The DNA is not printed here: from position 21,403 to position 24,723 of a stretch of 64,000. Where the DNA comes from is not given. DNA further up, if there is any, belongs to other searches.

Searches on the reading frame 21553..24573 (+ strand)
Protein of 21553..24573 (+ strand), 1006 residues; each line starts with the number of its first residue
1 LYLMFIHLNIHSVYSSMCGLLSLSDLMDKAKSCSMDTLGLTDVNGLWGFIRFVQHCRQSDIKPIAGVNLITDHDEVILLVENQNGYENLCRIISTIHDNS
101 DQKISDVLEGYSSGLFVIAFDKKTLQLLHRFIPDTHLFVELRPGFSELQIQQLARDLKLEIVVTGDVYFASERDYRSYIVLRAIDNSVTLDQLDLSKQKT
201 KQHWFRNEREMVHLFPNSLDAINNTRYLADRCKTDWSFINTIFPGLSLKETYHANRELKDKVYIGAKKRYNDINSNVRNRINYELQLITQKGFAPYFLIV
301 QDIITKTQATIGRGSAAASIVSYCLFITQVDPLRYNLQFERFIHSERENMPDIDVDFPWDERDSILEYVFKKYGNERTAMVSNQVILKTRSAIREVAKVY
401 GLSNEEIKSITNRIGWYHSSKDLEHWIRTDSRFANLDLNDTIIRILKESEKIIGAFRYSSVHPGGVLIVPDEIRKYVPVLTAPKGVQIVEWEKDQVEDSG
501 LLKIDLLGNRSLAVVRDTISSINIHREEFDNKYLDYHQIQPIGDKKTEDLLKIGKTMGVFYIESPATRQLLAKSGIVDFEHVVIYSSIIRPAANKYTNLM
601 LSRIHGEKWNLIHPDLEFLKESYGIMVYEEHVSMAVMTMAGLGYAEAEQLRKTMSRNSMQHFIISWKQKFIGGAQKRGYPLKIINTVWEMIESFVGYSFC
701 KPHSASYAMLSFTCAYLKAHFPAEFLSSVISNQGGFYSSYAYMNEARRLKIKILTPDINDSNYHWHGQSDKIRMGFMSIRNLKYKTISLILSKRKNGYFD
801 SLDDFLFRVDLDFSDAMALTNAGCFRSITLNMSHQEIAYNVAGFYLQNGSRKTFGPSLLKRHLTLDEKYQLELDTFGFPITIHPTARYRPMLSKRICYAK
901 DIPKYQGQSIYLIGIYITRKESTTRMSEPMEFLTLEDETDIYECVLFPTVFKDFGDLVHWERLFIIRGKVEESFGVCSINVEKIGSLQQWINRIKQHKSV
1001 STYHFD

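Call 9: search_protein_families(library=pfam, proteins=[window:21553-24573:+], max_evalue=0.001)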
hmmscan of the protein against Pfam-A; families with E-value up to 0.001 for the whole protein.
window:21553-24573:+ (1006 aa): 5 families
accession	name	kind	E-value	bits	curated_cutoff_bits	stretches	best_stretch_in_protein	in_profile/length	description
PF07733.18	DNA_pol3_alpha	-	2.3e-72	244.2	23.9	1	257-508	2-260/260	Bacterial DNA polymerase III alpha NTPase domain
PF17657.6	DNA_pol3_finger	-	2e-24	86.2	22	1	513-678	3-166/166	Bacterial DNA polymerase III alpha subunit finger domain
PF02811.25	PHP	-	1.5e-21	77.9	26.4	1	7-121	1-124/164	PHP domain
PF14579.12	HHH_6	-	1.4e-16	60.8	25.6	1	750-831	1-86/90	Helix-hairpin-helix motif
PF01336.31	tRNA_anti-codon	-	9.6e-06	25.9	27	1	925-984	12-72/75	OB-fold nucleic acid binding domain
